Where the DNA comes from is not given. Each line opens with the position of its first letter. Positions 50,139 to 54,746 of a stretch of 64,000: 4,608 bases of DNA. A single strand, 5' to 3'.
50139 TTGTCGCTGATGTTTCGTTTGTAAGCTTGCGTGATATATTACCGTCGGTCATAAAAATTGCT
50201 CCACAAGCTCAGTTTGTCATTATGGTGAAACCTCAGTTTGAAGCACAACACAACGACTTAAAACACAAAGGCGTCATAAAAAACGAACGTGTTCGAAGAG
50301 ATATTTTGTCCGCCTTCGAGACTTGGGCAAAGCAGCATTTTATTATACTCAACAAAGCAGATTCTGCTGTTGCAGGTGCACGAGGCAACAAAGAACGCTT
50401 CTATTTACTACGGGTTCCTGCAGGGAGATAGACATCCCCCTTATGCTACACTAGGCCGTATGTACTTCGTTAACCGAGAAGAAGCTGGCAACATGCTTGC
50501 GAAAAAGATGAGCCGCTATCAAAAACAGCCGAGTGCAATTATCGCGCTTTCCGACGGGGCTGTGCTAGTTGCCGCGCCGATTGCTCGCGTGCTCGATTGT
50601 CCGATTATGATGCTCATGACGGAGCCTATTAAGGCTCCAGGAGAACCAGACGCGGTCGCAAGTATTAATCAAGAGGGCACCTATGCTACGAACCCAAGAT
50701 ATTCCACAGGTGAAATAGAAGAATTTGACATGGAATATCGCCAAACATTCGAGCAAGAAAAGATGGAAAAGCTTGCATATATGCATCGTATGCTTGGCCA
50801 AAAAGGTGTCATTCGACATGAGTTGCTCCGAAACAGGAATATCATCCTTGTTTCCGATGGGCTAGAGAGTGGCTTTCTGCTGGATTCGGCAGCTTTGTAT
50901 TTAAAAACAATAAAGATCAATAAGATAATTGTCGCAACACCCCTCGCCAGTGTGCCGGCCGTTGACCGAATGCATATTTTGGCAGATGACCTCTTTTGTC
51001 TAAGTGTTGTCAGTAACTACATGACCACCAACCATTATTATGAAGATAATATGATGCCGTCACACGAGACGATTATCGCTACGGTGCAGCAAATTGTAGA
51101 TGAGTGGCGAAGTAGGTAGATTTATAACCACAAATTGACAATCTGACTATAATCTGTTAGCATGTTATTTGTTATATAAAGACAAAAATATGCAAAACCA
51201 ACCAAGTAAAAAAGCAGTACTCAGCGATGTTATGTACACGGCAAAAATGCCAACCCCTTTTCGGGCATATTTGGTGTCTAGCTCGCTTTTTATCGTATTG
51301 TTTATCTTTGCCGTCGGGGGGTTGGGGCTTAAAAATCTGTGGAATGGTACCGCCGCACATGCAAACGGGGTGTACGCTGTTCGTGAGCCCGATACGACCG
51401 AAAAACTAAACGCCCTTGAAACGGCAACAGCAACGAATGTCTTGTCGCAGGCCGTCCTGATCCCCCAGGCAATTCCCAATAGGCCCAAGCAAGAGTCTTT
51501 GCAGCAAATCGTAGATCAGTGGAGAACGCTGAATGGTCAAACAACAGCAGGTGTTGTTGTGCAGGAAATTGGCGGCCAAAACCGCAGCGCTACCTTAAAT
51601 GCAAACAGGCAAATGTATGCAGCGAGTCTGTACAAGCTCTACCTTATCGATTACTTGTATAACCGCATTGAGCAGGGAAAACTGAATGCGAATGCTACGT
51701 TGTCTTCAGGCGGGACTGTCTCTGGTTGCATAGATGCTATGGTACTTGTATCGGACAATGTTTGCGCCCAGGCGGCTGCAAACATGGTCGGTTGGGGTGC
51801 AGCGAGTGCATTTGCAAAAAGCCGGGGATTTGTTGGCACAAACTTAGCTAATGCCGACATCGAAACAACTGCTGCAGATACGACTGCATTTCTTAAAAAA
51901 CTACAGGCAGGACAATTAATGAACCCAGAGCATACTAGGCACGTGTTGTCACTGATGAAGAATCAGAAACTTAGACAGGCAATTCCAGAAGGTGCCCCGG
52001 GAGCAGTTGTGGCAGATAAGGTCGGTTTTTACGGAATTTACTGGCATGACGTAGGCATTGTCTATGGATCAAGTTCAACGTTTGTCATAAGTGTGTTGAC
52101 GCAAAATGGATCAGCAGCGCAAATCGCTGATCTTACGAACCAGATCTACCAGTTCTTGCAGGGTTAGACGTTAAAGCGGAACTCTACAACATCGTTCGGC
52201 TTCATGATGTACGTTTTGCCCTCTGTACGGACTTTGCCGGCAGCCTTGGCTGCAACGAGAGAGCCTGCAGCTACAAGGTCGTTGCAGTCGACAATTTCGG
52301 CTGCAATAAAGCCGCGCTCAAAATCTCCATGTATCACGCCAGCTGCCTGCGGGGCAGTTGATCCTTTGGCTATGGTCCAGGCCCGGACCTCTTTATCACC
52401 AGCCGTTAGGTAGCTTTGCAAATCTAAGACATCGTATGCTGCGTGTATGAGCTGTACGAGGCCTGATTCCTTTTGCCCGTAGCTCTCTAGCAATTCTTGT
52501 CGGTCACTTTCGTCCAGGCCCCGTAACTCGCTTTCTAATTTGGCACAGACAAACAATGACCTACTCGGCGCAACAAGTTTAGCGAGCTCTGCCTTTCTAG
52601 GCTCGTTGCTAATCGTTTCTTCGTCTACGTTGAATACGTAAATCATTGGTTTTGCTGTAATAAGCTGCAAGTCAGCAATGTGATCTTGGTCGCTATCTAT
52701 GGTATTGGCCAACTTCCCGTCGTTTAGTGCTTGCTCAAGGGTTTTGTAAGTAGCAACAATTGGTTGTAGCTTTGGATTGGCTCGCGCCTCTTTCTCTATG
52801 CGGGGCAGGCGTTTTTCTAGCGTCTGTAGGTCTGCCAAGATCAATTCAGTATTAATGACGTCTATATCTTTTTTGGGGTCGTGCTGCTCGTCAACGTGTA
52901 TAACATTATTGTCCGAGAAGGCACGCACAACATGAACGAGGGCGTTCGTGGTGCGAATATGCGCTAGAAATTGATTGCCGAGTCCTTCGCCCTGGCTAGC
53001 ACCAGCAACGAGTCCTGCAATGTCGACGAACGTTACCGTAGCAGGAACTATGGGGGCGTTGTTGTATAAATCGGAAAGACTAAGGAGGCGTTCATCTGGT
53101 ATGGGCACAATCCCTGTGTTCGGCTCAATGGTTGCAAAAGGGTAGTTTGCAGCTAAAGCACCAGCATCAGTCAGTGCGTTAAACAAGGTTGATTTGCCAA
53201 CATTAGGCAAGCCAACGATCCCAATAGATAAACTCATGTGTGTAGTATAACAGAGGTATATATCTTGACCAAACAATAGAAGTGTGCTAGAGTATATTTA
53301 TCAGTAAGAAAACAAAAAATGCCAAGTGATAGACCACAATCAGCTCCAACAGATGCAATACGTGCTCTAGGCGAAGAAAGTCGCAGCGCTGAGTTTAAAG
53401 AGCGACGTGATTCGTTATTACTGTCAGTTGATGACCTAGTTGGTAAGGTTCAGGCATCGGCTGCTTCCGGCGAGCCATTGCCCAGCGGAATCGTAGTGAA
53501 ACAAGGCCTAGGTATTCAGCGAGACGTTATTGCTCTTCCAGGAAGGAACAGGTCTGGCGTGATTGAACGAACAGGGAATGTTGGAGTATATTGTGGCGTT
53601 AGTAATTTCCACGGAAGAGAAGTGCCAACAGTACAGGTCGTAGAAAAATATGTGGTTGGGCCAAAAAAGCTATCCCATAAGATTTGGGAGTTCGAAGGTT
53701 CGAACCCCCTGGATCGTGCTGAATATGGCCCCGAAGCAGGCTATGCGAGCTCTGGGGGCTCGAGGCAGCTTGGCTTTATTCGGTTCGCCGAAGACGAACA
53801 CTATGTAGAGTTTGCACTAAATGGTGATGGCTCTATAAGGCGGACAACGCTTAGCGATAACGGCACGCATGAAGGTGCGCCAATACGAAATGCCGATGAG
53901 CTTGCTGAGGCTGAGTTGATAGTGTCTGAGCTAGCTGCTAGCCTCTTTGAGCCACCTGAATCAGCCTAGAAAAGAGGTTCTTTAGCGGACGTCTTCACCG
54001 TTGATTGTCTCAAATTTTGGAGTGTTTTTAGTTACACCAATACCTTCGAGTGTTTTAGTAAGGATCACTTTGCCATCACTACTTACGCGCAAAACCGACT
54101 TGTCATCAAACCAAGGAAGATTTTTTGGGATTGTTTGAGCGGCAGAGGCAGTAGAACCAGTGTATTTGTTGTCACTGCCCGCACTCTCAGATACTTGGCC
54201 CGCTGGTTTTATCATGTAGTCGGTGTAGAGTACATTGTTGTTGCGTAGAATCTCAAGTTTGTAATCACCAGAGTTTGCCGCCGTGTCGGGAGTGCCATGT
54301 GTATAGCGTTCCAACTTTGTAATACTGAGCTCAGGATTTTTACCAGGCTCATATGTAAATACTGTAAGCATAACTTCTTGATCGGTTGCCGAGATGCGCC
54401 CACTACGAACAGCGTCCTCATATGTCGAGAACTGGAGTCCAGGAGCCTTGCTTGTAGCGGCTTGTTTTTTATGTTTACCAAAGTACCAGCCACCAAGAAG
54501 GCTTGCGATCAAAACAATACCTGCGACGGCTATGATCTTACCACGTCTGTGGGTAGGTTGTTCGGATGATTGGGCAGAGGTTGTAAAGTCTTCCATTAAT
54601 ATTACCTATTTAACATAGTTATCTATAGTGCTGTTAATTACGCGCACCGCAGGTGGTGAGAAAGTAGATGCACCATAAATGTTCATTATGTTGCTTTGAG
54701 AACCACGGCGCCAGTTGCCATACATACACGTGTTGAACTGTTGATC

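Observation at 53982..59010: Tandemly duplicated two-gene cassette: secreted PG-binding M64-like metallopeptidase plus membrane-tethered partner of unknown family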

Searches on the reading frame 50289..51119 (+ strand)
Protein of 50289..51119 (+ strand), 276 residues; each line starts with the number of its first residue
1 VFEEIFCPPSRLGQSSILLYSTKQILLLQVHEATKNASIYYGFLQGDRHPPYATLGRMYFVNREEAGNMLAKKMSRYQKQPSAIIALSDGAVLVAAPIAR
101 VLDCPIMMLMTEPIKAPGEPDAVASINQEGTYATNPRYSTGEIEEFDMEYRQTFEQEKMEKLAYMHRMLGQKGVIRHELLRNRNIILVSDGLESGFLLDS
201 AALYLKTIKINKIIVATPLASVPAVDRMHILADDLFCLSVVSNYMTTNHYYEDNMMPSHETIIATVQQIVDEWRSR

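Call 35: search_protein_families(library=pfam, proteins=[window:50289-51119:+], max_evalue=0.001)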
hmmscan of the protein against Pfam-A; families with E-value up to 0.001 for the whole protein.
window:50289-51119:+ (276 aa): 1 family
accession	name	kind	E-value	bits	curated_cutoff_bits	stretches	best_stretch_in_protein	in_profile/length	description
PF00156.33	Pribosyltran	-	1.5e-07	31.3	26.3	1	67-241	15-144/158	Phosphoribosyl transferase domain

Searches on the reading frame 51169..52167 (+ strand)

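Call 35: search_protein_families(library=pfam, proteins=[window:51169-52167:+], max_evalue=0.001)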
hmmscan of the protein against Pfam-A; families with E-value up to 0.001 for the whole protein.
window:51169-52167:+ (332 aa): 1 family
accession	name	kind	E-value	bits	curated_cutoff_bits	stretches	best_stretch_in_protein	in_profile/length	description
PF13354.11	Beta-lactamase2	-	9.7e-32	110.5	22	1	129-311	2-214/214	Beta-lactamase enzyme family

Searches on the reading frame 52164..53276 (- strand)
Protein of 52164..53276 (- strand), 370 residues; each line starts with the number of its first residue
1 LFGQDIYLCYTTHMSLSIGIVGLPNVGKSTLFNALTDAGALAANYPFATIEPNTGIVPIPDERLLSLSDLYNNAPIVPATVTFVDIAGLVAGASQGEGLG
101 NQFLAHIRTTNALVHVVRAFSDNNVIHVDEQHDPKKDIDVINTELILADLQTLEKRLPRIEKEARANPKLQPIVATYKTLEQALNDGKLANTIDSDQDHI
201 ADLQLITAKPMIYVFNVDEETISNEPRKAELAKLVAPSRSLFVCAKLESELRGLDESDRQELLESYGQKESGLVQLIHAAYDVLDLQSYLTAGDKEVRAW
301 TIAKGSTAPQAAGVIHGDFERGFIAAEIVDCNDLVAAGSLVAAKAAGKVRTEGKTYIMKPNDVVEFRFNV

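Call 35: search_protein_families(library=pfam, proteins=[window:52164-53276:-], max_evalue=0.001)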
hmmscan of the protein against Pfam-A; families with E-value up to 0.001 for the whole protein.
window:52164-53276:- (370 aa): 3 families
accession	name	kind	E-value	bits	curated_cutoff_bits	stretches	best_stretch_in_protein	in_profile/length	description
PF06071.19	YchF-GTPase_C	-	2.2e-34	117.9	27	1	286-369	1-84/84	Protein of unknown function (DUF933)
PF01926.29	MMR_HSR1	-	6.4e-23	81.5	21.9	1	18-130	2-94/113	50S ribosome-binding GTPase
PF02421.24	FeoB_N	-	1e-08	35.3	27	1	18-69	3-53/156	Ferrous iron transport protein B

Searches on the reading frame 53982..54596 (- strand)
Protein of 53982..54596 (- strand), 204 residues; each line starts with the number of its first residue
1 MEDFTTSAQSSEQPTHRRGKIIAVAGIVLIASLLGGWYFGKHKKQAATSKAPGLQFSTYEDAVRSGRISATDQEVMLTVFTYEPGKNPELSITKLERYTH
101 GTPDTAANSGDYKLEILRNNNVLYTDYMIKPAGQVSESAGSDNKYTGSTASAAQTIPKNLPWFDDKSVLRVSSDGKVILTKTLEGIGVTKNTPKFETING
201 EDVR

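Call 3: search_protein_families(library=pfam, proteins=[window:53982-54596:-], max_evalue=1)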
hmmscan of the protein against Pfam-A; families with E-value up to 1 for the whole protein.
window:53982-54596:- (204 aa): 1 family
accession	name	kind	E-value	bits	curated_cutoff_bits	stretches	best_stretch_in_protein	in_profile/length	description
PF24491.1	DUF7586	-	0.14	12.7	27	1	31-85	6-60/85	Domain of unknown function (DUF7586)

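Call 4: search_protein_families(library=ncbifam, proteins=[window:53982-54596:-], max_evalue=1)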
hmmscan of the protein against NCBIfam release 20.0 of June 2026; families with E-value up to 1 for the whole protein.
window:53982-54596:- (204 aa): 1 family
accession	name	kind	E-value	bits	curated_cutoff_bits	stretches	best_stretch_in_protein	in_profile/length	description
NF041501.1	cola_mem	domain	0.13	11.3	150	1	12-63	178-229/312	FGLLP motif-containing membrane protein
